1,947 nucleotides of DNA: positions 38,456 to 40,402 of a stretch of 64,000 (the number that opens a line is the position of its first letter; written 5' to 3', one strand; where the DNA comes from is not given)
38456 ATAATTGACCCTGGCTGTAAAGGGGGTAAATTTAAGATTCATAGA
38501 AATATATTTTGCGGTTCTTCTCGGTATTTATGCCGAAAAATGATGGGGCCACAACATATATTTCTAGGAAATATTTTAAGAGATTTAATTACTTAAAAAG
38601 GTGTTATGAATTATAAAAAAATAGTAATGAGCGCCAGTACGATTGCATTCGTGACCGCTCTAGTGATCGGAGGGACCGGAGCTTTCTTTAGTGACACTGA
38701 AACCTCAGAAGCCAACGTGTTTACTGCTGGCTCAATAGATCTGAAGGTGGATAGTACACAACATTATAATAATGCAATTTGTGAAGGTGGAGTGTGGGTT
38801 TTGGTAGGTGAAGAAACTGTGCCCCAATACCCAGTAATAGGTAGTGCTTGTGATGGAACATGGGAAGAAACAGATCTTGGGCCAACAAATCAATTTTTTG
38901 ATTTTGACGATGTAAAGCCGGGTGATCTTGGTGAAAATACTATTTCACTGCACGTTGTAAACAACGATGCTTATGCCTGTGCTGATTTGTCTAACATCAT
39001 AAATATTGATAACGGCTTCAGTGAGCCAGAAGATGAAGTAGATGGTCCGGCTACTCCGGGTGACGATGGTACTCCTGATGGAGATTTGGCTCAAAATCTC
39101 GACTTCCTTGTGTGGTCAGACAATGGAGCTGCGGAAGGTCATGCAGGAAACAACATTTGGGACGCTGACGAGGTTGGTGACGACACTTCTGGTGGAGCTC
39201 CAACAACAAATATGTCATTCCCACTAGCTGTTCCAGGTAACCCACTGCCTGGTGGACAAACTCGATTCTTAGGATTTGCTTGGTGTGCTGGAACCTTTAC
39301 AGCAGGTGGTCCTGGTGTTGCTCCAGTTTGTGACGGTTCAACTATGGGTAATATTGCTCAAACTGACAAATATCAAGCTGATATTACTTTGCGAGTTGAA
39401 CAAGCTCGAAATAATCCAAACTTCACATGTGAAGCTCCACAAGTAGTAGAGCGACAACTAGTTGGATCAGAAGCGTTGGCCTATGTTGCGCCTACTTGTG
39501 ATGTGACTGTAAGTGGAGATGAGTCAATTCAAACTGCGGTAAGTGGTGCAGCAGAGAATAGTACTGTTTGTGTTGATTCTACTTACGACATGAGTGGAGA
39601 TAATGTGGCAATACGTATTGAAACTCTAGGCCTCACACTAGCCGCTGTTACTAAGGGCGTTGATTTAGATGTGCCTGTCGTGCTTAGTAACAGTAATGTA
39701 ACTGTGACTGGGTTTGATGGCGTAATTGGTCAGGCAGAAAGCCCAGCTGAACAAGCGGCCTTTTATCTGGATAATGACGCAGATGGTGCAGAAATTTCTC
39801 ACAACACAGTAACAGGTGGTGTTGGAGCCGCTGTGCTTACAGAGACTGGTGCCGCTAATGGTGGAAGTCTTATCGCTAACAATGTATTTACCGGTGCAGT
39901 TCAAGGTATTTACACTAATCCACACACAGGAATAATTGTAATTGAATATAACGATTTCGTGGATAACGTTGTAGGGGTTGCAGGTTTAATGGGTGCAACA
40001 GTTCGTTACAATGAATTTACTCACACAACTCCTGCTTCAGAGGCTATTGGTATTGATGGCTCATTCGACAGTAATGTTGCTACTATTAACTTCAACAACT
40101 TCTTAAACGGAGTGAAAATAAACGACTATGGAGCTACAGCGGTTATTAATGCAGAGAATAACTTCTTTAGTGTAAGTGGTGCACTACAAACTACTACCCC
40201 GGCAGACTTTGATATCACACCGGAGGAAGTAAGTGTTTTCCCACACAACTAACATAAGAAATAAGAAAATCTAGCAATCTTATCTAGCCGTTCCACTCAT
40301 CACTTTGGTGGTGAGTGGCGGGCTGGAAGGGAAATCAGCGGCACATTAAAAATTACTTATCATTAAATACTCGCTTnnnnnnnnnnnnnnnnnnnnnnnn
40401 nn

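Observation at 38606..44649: Operon of three TasA/camelysin-like proteins plus a dedicated SipW-like signal peptidase with a 350-aa acidic extension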

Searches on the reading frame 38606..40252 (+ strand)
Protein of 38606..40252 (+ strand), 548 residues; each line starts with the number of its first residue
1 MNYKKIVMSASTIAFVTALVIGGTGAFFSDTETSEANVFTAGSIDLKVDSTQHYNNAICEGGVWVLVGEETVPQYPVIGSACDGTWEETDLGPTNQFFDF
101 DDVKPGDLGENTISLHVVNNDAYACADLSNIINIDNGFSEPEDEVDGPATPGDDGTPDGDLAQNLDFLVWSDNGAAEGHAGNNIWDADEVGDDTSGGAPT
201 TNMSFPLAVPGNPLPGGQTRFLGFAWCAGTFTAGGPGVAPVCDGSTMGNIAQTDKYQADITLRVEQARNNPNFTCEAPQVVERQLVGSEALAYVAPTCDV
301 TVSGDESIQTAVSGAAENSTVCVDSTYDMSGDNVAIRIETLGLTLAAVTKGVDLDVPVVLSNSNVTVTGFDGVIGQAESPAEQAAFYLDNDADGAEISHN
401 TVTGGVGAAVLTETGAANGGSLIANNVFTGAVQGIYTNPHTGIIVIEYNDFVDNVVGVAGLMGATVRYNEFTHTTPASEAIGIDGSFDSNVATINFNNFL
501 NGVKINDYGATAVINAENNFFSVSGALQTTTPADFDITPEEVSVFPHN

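Call 3: search_protein_families(library=ncbifam, proteins=[window:38606-40252:+], max_evalue=1)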
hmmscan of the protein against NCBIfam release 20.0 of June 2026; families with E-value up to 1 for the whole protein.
window:38606-40252:+ (548 aa): 4 families
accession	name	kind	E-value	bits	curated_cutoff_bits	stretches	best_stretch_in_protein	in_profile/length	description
TIGR04088.1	cognate_SipW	domain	2.9e-06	27.3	19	1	11-44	2-34/34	SipW-dependent-type signal peptide-containing protein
NF046066.1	BioflmMtrxTasA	equivalog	0.0051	16.3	450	1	4-51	5-51/264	biofilm matrix protein TasA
TIGR04247.1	NosD_copper_fam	subfamily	0.099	11.2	300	1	390-468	225-299/377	nitrous oxide reductase family maturation protein NosD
NF045844.1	BC85_0335_fam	subfamily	0.55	9.8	65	1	483-531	59-107/215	BC85_0335 family putative methyltransferase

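Call 4: search_protein_families(library=pfam, proteins=[window:38606-40252:+], max_evalue=1)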
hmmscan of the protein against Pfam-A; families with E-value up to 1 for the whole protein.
window:38606-40252:+ (548 aa): 3 families
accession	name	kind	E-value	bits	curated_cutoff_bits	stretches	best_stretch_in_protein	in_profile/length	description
PF12389.13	Peptidase_M73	-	1.3e-07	32.1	22.5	1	4-52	4-51/196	Camelysin metallo-endopeptidase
PF05048.19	NosD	-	0.02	14.8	23.6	1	386-503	63-173/212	Periplasmic copper-binding protein (NosD)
PF19080.5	DUF5772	-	0.1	13.1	26.9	1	91-119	41-68/84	Family of unknown function (DUF5772)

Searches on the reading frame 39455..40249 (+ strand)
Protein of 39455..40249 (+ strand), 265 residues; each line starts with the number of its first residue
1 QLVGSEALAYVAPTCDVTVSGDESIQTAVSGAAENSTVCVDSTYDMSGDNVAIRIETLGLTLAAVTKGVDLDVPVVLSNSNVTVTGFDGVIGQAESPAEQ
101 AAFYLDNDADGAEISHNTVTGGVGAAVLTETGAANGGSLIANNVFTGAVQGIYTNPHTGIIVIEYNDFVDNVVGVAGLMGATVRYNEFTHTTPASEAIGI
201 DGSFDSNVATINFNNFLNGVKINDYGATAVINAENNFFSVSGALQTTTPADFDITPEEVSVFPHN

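Call 68: search_solved_structures(query=window:39455-40249:+, max_evalue=10)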
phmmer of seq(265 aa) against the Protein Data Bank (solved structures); distinct sequences matched with E-value up to 10: 0.
